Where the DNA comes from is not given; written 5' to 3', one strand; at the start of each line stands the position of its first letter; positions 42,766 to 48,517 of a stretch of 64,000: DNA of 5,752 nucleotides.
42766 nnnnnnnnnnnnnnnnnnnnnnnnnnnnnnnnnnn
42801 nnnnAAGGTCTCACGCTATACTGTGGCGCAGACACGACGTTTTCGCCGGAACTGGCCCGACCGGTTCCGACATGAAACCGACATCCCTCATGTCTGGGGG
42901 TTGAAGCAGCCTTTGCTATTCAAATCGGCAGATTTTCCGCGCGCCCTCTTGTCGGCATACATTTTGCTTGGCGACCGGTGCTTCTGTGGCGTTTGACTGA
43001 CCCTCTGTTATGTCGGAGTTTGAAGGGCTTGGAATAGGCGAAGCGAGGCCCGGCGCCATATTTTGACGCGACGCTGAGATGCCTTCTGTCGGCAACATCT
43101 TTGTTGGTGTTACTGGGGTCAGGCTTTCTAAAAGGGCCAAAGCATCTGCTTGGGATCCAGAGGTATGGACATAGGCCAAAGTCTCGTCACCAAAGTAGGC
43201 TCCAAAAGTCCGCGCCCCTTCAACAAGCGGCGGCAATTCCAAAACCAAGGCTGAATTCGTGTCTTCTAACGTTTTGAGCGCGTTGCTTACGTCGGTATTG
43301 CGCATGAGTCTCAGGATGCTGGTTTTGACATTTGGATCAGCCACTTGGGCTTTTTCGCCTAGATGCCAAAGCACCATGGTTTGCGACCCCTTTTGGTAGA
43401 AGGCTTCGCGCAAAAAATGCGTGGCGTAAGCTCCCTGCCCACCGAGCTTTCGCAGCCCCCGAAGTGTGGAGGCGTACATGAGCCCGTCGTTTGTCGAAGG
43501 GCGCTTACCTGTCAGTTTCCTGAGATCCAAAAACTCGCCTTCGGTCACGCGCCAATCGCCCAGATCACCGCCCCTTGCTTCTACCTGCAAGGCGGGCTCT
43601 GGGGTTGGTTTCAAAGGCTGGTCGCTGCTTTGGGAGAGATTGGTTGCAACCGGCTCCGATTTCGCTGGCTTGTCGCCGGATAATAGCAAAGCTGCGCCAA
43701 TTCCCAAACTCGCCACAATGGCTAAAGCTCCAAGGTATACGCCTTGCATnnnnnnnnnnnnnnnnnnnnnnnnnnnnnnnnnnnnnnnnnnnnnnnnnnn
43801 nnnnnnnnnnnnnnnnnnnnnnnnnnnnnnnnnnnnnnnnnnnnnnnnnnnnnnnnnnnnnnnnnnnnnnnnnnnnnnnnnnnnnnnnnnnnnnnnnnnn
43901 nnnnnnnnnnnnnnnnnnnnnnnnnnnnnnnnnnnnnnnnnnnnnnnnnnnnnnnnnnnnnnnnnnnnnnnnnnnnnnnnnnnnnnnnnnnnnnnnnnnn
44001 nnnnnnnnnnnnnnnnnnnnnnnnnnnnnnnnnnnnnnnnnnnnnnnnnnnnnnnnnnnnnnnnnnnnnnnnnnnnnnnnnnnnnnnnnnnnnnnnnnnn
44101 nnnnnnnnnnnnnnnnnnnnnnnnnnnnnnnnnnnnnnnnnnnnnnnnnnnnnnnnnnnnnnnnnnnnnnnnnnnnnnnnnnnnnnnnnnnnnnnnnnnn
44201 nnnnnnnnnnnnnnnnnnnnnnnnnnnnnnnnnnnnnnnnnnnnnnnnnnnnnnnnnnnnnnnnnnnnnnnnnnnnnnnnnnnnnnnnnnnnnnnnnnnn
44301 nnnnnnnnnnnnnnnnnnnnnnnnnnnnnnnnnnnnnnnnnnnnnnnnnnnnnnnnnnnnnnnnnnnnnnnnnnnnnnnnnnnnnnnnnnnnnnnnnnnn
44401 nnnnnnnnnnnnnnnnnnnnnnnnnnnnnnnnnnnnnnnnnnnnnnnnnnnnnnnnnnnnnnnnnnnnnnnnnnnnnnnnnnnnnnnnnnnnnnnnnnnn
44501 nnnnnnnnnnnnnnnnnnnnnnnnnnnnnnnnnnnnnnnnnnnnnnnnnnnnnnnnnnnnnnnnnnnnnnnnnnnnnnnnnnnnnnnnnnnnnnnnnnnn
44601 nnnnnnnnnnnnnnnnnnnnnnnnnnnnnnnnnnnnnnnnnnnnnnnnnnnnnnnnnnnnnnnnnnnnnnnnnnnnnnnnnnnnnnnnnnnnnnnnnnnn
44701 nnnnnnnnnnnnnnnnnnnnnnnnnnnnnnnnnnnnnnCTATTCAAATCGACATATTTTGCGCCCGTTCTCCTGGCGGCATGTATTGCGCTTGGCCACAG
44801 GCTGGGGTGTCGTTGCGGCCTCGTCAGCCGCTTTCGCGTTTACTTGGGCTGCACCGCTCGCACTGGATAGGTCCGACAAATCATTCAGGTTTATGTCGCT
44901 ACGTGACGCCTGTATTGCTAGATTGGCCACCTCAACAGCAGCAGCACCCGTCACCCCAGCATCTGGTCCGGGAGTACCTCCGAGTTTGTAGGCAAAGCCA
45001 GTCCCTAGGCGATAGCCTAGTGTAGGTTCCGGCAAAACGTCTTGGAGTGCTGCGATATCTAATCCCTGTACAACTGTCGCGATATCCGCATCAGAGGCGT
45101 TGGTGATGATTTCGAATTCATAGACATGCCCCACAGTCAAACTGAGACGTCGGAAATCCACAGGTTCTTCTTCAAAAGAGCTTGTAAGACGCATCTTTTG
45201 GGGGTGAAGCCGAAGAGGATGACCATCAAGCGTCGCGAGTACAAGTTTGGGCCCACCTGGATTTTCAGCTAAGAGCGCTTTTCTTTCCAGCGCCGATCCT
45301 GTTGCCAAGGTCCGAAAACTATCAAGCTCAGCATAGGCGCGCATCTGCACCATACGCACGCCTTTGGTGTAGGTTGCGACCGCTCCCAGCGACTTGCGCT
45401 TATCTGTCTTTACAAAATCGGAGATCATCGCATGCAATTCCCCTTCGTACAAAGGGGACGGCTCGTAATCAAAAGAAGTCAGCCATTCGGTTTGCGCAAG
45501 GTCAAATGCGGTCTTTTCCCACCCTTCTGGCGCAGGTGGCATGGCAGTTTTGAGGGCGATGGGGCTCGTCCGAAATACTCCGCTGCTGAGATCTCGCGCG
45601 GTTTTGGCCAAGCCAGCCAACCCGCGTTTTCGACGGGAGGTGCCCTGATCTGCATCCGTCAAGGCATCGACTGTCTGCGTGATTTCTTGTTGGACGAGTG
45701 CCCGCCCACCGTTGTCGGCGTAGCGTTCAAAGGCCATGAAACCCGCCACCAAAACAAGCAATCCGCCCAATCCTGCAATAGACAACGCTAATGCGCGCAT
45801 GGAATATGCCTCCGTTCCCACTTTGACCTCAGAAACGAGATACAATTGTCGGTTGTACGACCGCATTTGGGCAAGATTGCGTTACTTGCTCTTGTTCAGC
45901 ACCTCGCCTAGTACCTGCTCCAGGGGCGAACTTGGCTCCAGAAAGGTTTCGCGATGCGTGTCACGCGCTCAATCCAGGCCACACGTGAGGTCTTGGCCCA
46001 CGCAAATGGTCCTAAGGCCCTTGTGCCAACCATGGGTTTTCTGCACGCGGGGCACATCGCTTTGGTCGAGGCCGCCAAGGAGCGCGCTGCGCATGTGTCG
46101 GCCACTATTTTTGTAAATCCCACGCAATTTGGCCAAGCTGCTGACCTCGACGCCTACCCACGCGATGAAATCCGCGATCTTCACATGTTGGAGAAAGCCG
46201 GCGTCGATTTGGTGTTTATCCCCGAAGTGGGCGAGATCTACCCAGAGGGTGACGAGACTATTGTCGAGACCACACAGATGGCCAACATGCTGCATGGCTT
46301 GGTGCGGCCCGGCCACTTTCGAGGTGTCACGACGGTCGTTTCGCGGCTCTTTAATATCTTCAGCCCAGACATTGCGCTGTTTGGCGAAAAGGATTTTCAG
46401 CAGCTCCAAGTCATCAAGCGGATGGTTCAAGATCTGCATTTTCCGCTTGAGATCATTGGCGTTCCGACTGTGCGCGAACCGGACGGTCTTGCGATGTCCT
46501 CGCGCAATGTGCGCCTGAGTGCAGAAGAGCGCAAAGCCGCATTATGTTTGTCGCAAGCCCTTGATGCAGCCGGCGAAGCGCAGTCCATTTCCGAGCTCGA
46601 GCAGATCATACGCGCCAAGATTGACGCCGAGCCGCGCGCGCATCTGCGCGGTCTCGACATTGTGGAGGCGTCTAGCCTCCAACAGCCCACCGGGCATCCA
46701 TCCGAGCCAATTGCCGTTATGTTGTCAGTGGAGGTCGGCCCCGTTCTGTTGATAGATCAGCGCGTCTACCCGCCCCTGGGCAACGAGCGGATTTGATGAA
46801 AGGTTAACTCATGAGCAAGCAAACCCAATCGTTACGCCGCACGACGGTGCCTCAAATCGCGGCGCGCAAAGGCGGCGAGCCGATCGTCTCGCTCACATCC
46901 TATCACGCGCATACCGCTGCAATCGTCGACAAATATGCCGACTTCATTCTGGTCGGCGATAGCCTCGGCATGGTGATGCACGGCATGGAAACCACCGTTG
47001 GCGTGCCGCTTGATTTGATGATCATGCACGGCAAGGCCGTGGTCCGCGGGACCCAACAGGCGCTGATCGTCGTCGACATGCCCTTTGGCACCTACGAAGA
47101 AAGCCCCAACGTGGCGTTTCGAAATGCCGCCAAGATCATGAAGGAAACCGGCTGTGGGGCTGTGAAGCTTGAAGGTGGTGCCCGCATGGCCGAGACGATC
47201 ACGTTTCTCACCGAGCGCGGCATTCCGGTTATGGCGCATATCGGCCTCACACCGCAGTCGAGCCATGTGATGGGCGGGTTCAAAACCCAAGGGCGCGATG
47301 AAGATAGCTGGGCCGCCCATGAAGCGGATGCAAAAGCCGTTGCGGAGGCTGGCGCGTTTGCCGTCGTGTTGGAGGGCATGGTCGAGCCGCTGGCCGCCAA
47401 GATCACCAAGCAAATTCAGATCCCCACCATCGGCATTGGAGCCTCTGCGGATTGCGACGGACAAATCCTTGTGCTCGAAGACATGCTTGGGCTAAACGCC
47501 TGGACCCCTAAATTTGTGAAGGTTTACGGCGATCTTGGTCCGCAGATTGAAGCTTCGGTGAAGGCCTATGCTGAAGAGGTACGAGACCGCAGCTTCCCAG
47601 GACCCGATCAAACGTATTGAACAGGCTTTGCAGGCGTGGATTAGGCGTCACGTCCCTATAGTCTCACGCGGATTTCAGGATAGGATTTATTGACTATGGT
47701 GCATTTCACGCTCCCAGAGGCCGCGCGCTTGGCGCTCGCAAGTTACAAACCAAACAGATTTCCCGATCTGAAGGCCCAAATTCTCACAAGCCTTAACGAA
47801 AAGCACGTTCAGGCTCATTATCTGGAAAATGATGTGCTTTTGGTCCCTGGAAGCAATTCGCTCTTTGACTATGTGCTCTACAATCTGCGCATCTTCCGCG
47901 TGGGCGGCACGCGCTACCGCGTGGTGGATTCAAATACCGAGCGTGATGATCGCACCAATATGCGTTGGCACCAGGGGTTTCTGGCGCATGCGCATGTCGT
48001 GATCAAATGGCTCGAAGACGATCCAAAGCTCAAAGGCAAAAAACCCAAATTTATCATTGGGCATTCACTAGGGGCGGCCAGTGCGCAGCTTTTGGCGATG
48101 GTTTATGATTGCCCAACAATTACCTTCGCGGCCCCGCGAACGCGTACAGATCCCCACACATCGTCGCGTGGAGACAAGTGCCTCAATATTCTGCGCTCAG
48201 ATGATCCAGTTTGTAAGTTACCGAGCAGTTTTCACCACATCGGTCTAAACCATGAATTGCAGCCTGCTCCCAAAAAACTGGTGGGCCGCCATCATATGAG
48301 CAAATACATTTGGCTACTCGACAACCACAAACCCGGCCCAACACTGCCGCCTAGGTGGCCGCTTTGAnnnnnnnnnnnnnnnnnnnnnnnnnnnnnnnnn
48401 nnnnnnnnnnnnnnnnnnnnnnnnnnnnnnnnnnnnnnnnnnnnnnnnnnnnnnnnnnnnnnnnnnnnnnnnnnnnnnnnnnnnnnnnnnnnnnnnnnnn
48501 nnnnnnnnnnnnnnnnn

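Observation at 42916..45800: Three tandem paralogues sharing an N-terminal anchor and an invariant C-terminal tail, CRQxxxRK[IV]C[RK]F[EN]-stop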

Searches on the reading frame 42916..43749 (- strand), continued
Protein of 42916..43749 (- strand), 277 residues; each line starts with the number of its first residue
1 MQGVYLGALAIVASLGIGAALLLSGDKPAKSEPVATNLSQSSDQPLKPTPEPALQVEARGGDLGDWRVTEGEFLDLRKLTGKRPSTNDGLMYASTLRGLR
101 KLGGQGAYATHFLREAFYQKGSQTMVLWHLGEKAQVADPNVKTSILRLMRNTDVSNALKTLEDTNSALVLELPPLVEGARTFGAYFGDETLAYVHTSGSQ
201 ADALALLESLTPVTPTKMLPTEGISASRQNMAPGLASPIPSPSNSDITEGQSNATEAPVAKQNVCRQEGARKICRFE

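Call 69: fold_search(model_id=the predicted structure, library=pdb)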
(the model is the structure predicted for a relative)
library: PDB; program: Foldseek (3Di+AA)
matches with E <= 10: 1020; with E <= 0.001: 0
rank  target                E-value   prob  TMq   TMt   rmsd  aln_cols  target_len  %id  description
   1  2v43_C                2.5e-02  0.90  0.27  0.22  13.0       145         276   12  Crystal structure of RseB: a sensor for periplasmic stress response in E. coli (released 2007-08-28)
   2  6uhc_D                3.2e-02  0.35  0.19  0.16  15.9       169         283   15  CryoEM structure of human Arp2/3 complex with bound NPFs (released 2020-07-01)
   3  2p4b_B                3.8e-02  0.95  0.27  0.24   6.6       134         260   10  Crystal structure of E.coli RseB (released 2007-05-22)
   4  2v42_B                4.3e-02  0.87  0.25  0.21   5.5       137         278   11  Crystal structure of RseB: a sensor for periplasmic stress response in E. coli (released 2007-08-28)
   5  3lyd_B                5.1e-02  0.77  0.29  0.37   6.2       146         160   14  Crystal structure of Putative uncharacterized protein from Jonesia denitrificans (released 2010-03-09)
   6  8tah_D                5.1e-02  0.30  0.18  0.15  14.0       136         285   17  Cryo-EM structure of Cortactin-bound to Arp2/3 complex (released 2023-09-27)
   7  6dec_D                6.1e-02  0.23  0.16  0.14  14.0       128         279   18  Crystal structure of Bos taurus Arp2/3 complex binding with C-terminus of Homo sapiens SPIN90 (released 2018-10-24)
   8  1z94_E                6.9e-02  0.30  0.20  0.27  10.1       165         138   12  X-Ray Crystal Structure of Protein CV1439 from Chromobacterium violaceum. Northeast Structural Genomics Consortium Tar (released 2005-05-10)
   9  3m4w_A                7.3e-02  0.93  0.26  0.22   5.9       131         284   10  Structural basis for the negative regulation of bacterial stress response by RseB (released 2010-05-05)
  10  2mu4_MODEL_1_A        7.3e-02  0.51  0.21  0.33  10.2       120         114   11  Structure of F. tularensis Virulence Determinant (released 2015-06-10)
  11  2v43_B                7.7e-02  0.91  0.27  0.22   4.6       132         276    9  Crystal structure of RseB: a sensor for periplasmic stress response in E. coli (released 2007-08-28)
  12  2v42_A                7.7e-02  0.77  0.25  0.20   5.5       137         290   11  Crystal structure of RseB: a sensor for periplasmic stress response in E. coli (released 2007-08-28)
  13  8s8b_A                8.7e-02  0.12  0.15  0.13  15.4       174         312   14  Phenylalanyl-tRNA Synthetase Domain Swap: evolutionary advantage? (released 2025-03-19)
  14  9gnw_P                9.8e-02  0.57  0.28  0.32   7.5       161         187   14  Universal PSII assembly intermediate (released 2025-09-17)
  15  2p9s_D                9.8e-02  0.23  0.17  0.15  13.9       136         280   14  Structure of bovine Arp2/3 complex co-crystallized with ATP/Mg2+ (released 2007-05-29)
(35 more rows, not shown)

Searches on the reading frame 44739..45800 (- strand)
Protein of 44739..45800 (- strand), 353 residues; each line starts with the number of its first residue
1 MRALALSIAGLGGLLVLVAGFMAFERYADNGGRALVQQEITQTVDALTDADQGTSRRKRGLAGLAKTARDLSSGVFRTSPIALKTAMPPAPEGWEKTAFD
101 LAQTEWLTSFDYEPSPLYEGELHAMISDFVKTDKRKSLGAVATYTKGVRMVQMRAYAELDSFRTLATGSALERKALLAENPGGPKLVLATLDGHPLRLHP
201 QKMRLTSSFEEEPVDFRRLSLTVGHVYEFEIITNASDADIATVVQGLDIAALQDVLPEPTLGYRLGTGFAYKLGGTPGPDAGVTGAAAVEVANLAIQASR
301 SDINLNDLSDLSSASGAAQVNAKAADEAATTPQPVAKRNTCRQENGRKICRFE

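Call 3: search_protein_families(library=pfam, proteins=[window:44739-45800:-], max_evalue=1)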
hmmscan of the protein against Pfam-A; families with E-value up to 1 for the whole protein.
window:44739-45800:- (353 aa): 1 family
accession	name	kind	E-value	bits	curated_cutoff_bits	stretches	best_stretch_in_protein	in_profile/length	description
PF25367.1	DUF7883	-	0.19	12.1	27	0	135-172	19-56/95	Domain of unknown function (DUF7883)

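Call 4: search_protein_families(library=ncbifam, proteins=[window:44739-45800:-], max_evalue=1)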
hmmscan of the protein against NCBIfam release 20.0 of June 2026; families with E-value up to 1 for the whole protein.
window:44739-45800:- (353 aa): 1 family
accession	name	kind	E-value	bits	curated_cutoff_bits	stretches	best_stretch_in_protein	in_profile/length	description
NF051431.1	Rv0361_Cterm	subfamily_domain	0.65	10.2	37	1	4-56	7-59/140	Rv0361 family membrane protein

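Call 11: find_homologous_proteins(query=window:44739-45800:-, max_evalue=0.01)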
Query window:44739-45800:- (353 aa): 1 proteins with E <= 0.01 among 8000 candidates.
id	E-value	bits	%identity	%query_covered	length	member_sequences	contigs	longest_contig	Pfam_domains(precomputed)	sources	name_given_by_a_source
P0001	7.6e-227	770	100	100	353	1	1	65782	-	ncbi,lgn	ncbi:MAG: hypothetical protein AAGD04_04805 [Pseudomonadota bacterium]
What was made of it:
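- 44739..45800 (-): Gene C (353 aa). It is the positional orthologue of the main-family gene, lying next to divergent panC. Identical to NCBI 'MAG: hypothetical protein AAGD04_04805', call 11.
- Tried and rejected: C alone found only itself (call 11).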

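Call 21: find_encoding_contigs(protein=P0001, flank=10000, max_places=6)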
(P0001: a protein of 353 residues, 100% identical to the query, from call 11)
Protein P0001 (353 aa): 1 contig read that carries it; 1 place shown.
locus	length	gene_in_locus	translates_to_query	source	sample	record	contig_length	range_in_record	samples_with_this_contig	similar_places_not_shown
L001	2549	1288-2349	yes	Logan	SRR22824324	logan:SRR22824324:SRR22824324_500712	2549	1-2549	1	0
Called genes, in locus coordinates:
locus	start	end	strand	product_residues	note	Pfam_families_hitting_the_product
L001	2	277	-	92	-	?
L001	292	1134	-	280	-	PF02569:Pantoate_ligase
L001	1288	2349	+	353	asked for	-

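Call 41: predict_structure(alignment_id=A6)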
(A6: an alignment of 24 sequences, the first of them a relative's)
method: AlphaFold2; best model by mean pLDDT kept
length: 353 residues; sequences in the alignment: 24
mean_pLDDT: 81.2   pTM: 0.64
mean pLDDT of the five models: 81.2, 79.3, 77.6, 77.3, 77.2
residues with pLDDT >= 90: 190; 70-90: 55; 50-70: 80; < 50: 28
segments of 3 or more residues with pLDDT < 50: 74-76, 314-323, 330-334
pLDDT, mean of each block of 10 residues (from residue 1): 88 90 65 64 71 54 64 57 93 98 97 89 96 94 98 97 94 95 88 96 89 94 97 96 97 95 95 77 55 64 51 48 50 58 89 79
secondary structure, 60 per line:
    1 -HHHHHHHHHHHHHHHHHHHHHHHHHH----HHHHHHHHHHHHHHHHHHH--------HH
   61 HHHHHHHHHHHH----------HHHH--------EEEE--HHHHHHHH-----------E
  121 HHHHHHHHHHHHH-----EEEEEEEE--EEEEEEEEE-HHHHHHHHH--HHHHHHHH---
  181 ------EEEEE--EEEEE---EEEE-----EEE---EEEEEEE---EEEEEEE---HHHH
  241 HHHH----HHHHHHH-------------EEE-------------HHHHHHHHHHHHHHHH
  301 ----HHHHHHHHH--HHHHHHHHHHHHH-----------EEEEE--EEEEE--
elements in order: H2-27 H32-50 H59-72 H83-86 E95-98 H101-108 H121-133 E139-146 E149-157 H159-167 H170-177 E187-191 E194-198 E202-205 E211-213 E217-223 E227-233 H237-244 H249-255 E269-271 H285-300 H305-313 H316-328 E340-344 E347-351
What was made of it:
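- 45726..45794 (-): C: N-terminal hydrophobic anchor (about residues 3-25). AF2 helix 2-27, call 41.
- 44991..45560 (-): C: core alpha/beta domain (about residues 81-270), with PEGW, ATYTKG and TNASDAD motifs. pLDDT above 90 over residues 81-270, call 41.
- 44799..44990 (-): C: low-complexity, low-confidence linker (about residues 271-334). pLDDT 48-77, call 41.
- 44742..44798 (-): C: tail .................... The hairpin spans C341-C350 (44751-44780). AF2 strands 340-344 and 347-351 with an NG turn, call 41.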

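Call 45: fold_search(model_id=the predicted structure, library=pdb)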
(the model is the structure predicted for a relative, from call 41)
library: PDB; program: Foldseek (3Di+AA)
matches with E <= 10: 797; with E <= 0.001: 0
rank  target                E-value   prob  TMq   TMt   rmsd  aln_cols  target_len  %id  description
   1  7cu8_E                5.3e-02  0.25  0.18  0.28  12.1       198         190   14  Crystal structure of the soluble domain of TiME protein from Mycobacterium tuberculosis (released 2021-08-25)
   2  7cu9_A                6.4e-02  0.25  0.18  0.28  11.7       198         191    8  Crystal structure of the soluble domain of TiME protein from Mycobacterium smegmatis (released 2021-08-25)
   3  7cu9_B                6.8e-02  0.15  0.15  0.24  14.5       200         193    9  Crystal structure of the soluble domain of TiME protein from Mycobacterium smegmatis (released 2021-08-25)
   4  1yk3_C                1.4e-01  0.80  0.17  0.27   6.3        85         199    9  Crystal structure of Rv1347c from Mycobacterium tuberculosis (released 2005-02-01)
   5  1iw2                  1.4e-01  0.04  0.08  0.14  16.6       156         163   12  X-ray structure of Human Complement Protein C8gamma at pH=7.O (released 2002-06-12)
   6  4tmd                  2.1e-01  0.20  0.16  0.27   9.4       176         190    8  X-ray structure of Putative uncharacterized protein (Rv0999 ortholog) from Mycobacterium smegmatis (released 2014-07-02)
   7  1yk3_A                2.3e-01  0.72  0.17  0.28   6.2        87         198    9  Crystal structure of Rv1347c from Mycobacterium tuberculosis (released 2005-02-01)
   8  5xmg                  2.5e-01  0.15  0.12  0.12  13.2       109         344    9  Crystal structure of PA3488 from Pseudomonas aeruginosa (released 2018-05-16)
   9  8crj                  2.5e-01  0.09  0.10  0.10  15.3       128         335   14  Crystal structure of LplA1 in complex with lipoyl-AMP (Listeria monocytogenes) (released 2023-06-07)
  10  1yk3_H                2.6e-01  0.63  0.18  0.29   6.3        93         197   11  Crystal structure of Rv1347c from Mycobacterium tuberculosis (released 2005-02-01)
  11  3i4x_A                2.6e-01  0.05  0.11  0.09  16.4       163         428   13  Crystal structure of the dimethylallyl tryptophan synthase FgaPT2 from Aspergillus fumigatus in complex with Trp and D (released 2009-09-01)
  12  8kb9                  3.0e-01  0.04  0.07  0.07  17.5       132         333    9  Structure of the WDR91 WD40 domain (released 2024-08-07)
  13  2jii_B                3.2e-01  0.10  0.12  0.13  14.2       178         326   12  Structure of vaccinia related kinase 3 (released 2007-07-10)
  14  3g2f_B                3.2e-01  0.07  0.09  0.10  13.2       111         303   14  Crystal structure of the kinase domain of bone morphogenetic protein receptor type II (BMPR2) at 2.35 A resolution (released 2009-02-17)
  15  5yqq_A                3.3e-01  0.04  0.10  0.15  14.0       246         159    9  Crystal structure of a domain-swapped dimer of the second StARkin domain of Lam2 (released 2018-01-31)
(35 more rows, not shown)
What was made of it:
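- On PsbP/Mog1p/DcrB-like or RseB/LolA-like fold (core domain): Foldseek best E 0.025-0.05, TM at most 0.4 (calls 45, 69).
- Closest known: Open alpha/beta periplasmic sandwiches. Same: All are extracytoplasmic antiparallel sheets flanked by helices (calls 45, 69).
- The weak fold neighbours are mostly extracytoplasmic domains: RseB, PsbP, DcrB, TiME, MTC28 (calls 45, 69).
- Tried and rejected: Foldseek against the PDB with two models gave nothing significant (calls 45, 69).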

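Call 49: find_related_loci(query=A7, collection=genome_contigs, flank=6000)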
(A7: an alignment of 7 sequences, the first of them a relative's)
Query A7 (353 aa) in genome_contigs; peptide patterns used: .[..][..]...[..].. (x = any residue, [..] = any of these).
39 stretches matched a pattern; 2 encode a relative of the query (tblastn E <= 1e-3); 2 distinct loci.
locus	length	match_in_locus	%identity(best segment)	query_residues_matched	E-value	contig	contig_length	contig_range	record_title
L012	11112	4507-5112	29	75-269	2e-21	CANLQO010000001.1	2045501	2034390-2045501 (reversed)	uncultured Rhodobacteraceae bacterium isolate 960_2.fasta genome assembly, contig: NODE_1, whole genome shotgun sequence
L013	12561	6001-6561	28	87-269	9e-14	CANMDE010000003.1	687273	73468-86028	uncultured Rhodobacteraceae bacterium isolate 2-988-3Z.fasta genome assembly, contig: NODE_3, whole genome shotgun seque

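Call 77: find_related_loci(query=A7, collection=viral_contigs, flank=5000)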
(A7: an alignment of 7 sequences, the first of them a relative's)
Query A7 (353 aa) in viral_contigs; peptide patterns used: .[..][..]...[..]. (x = any residue, [..] = any of these).
160 stretches matched a pattern, but none encodes a relative of the query by tblastn (E <= 1e-3).
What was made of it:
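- Tried and rejected: A 7-sequence alignment gave only 2 genome loci (call 49) and no viral loci (call 77).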

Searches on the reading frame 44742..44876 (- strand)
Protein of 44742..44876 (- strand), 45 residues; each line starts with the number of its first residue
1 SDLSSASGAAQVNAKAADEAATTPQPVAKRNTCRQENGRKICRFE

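Call 17: find_homologous_proteins(query=A4, max_evalue=10)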
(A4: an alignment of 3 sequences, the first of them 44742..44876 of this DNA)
Query A4 (3 sequences): 1 candidates shared short words with the query, none scored E <= 10.
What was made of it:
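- Tried and rejected: A tail-only alignment yielded one candidate and no hit (call 17).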

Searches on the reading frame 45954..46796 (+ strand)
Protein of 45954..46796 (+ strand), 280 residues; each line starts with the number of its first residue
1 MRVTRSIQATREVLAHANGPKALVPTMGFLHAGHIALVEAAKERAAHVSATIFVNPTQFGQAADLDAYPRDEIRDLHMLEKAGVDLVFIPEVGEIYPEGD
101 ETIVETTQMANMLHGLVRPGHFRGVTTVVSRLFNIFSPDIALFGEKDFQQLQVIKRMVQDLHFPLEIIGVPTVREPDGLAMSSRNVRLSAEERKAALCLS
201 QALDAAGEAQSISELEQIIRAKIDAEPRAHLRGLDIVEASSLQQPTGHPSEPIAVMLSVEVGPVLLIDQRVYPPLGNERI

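Call 22: search_protein_families(library=pfam, proteins=[window:45954-46796:+], max_evalue=0.001)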
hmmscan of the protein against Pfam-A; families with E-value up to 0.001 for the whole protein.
window:45954-46796:+ (280 aa): 1 family
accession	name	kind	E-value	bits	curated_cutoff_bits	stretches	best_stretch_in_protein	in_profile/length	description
PF02569.21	Pantoate_ligase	-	8.7e-93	310.8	20.7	1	3-269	2-266/268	Pantoate-beta-alanine ligase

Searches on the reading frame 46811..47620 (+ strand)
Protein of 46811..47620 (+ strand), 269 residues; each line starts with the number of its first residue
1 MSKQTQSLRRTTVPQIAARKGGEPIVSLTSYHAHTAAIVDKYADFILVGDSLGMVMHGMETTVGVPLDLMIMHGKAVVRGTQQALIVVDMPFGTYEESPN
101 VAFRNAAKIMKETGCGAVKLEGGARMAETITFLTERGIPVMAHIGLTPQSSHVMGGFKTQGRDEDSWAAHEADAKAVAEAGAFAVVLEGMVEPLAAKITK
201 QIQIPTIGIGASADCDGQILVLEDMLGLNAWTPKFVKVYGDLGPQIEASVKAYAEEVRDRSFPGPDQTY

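Call 22: search_protein_families(library=pfam, proteins=[window:46811-47620:+], max_evalue=0.001)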
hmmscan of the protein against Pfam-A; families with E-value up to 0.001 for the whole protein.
window:46811-47620:+ (269 aa): 1 family
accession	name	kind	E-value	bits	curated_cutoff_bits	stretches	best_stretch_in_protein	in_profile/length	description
PF02548.21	Pantoate_transf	-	5.6e-104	347.6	28.7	1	11-264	2-258/259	Ketopantoate hydroxymethyltransferase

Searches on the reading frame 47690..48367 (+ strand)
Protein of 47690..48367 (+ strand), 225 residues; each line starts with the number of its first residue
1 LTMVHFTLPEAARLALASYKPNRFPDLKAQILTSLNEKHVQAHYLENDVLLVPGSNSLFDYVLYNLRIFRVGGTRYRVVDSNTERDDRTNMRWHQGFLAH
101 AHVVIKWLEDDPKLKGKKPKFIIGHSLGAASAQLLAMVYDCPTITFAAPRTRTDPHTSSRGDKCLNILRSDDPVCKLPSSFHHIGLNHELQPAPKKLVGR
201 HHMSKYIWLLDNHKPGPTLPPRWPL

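Call 22: search_protein_families(library=pfam, proteins=[window:47690-48367:+], max_evalue=0.001)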
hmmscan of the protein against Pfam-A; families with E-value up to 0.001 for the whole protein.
window:47690-48367:+ (225 aa): 2 families
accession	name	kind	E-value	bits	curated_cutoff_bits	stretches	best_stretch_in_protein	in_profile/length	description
PF01764.32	Lipase_3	-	1.7e-06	28.4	22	1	89-179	30-137/140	Lipase (class 3)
PF12697.13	Abhydrolase_6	-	0.0007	20.8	26.3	1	49-148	1-99/217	Alpha/beta hydrolase family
